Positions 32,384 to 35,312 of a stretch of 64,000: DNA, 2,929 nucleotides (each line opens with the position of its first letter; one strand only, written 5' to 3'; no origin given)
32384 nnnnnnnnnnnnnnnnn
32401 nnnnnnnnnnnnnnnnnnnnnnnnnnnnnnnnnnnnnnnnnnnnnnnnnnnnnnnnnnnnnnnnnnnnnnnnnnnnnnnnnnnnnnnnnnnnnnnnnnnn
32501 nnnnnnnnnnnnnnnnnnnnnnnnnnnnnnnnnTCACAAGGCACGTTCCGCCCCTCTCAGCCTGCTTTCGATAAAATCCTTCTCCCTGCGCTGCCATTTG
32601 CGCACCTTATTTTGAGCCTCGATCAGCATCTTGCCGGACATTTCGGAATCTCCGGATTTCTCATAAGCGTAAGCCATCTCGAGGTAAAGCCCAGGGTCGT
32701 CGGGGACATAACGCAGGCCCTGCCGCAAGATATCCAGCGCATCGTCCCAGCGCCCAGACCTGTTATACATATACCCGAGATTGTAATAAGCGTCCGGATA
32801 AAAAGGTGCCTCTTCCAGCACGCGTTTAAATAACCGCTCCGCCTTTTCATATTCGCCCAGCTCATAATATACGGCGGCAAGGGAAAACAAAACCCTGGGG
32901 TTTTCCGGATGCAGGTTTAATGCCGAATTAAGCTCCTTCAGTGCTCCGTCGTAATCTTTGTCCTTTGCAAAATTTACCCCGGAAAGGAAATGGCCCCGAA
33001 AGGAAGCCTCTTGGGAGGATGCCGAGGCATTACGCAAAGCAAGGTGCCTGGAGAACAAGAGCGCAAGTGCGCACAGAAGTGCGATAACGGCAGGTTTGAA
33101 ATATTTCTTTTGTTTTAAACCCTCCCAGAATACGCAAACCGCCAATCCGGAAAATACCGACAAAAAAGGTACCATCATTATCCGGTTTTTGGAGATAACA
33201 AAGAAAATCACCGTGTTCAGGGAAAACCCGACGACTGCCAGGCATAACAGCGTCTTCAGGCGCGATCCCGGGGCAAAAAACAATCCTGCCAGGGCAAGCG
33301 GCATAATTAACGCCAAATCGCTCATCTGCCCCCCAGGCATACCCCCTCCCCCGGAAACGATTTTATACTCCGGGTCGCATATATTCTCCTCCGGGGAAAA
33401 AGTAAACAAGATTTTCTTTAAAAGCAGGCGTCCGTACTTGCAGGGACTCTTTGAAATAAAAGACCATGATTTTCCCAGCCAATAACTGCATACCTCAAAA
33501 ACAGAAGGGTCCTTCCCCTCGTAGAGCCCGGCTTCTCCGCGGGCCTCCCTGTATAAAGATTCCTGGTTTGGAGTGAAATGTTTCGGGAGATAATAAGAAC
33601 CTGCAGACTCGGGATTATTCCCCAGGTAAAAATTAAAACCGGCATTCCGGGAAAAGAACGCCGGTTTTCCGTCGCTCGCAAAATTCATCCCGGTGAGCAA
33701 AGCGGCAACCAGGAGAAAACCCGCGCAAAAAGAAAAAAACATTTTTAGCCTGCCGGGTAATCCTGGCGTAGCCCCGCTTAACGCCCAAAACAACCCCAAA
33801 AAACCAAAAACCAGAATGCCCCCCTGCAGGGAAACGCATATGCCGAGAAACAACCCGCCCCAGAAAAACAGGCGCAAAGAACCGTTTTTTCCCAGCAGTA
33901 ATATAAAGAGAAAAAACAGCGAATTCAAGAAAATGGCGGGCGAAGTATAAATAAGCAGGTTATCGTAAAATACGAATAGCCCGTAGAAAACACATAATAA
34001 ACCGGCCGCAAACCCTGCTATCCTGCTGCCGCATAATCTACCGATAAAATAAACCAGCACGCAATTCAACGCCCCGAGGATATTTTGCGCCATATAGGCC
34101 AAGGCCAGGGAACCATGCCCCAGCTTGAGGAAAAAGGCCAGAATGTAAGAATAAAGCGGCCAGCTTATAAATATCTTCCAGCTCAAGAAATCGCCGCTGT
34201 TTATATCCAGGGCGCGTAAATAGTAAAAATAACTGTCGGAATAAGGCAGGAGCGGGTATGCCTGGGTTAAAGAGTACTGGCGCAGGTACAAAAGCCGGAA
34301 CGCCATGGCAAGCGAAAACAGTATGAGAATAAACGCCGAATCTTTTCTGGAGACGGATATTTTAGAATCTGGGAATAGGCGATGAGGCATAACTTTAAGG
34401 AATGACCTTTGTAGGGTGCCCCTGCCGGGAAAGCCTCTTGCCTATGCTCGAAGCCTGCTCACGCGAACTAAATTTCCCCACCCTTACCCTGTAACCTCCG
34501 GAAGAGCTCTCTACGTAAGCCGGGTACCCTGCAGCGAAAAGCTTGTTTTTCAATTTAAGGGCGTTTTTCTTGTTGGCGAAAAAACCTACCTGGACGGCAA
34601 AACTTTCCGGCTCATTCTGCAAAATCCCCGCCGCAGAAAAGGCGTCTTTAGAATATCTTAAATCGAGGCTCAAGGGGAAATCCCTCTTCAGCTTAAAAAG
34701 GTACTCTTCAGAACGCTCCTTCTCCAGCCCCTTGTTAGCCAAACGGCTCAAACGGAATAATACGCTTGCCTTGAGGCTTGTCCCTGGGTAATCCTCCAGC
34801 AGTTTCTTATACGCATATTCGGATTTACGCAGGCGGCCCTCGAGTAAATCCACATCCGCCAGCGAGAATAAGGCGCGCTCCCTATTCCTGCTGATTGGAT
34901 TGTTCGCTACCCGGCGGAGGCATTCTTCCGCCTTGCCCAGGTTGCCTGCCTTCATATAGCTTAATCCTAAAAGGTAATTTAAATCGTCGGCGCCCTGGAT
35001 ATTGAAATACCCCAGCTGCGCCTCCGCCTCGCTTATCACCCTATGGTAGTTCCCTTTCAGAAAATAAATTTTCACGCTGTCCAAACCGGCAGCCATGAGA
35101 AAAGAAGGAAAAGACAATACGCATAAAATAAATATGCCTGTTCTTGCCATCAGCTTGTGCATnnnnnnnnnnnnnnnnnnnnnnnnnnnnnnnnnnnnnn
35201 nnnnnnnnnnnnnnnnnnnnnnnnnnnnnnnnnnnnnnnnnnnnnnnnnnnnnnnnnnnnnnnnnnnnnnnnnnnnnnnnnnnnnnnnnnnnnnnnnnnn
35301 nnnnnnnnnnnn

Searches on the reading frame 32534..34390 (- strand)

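Call 96: search_protein_families(library=pfam, proteins=[window:32534-34390:-], max_evalue=0.001)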
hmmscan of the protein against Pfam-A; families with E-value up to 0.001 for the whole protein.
window:32534-34390:- (618 aa): 19 families
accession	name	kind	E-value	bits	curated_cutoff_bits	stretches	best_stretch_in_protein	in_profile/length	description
PF14559.12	TPR_19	-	4.8e-19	68.9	25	2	476-535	3-61/68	Tetratricopeptide repeat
PF13432.12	TPR_16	-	1.8e-17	63.9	32.7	2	507-566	6-65/65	Tetratricopeptide repeat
PF13414.12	TPR_11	-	1.8e-17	63.1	26.8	3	478-512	8-42/42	TPR repeat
PF13431.12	TPR_17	-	3.3e-17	61.7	24.4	2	520-552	1-33/34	Tetratricopeptide repeat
PF07719.23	TPR_2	-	2.8e-16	58.7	27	1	498-529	1-32/34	Tetratricopeptide repeat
PF13424.12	TPR_12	-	2.4e-14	53.7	30.1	2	503-560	8-73/77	Tetratricopeptide repeat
PF13428.12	TPR_14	-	3.1e-14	52.5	23.5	2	498-540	1-43/44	Tetratricopeptide repeat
PF00515.34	TPR_1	-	6.8e-14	51.4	27.8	2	499-529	2-32/34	Tetratricopeptide repeat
PF13174.12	TPR_6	-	3.1e-11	43.6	26.3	0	500-529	2-31/33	Tetratricopeptide repeat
PF13176.12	TPR_7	-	1.8e-10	40.5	27.9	0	534-561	1-30/36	Tetratricopeptide repeat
PF13181.12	TPR_8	-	4.3e-10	39.4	25.7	0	499-529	2-32/34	Tetratricopeptide repeat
PF13371.12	TPR_9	-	4.7e-09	36.6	35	1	477-534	8-65/73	Tetratricopeptide repeat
PF13374.12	TPR_10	-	4.9e-08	33.2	27.5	0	504-526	8-30/42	Tetratricopeptide repeat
PF07721.20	TPR_4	-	1.6e-07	31.7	27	0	534-557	3-26/26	Tetratricopeptide repeat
PF12895.13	ANAPC3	-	3.4e-06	27.7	27.2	0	475-523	34-81/82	Anaphase-promoting complex, cyclosome, subunit 3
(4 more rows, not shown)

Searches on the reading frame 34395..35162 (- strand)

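Call 96: search_protein_families(library=pfam, proteins=[window:34395-35162:-], max_evalue=0.001)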
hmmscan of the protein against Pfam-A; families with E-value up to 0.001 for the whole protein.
window:34395-35162:- (255 aa): 4 families
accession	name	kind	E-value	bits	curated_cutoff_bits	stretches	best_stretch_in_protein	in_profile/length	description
PF05036.18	SPOR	-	2e-15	57.3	21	1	185-248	2-69/76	SPOR domain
PF07719.23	TPR_2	-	3.8e-07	30.2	27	0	62-85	4-27/34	Tetratricopeptide repeat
PF13174.12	TPR_6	-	1.9e-06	28.6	26.3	0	63-88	4-29/33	Tetratricopeptide repeat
PF13432.12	TPR_16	-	0.00026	21.8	32.7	1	63-127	1-63/65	Tetratricopeptide repeat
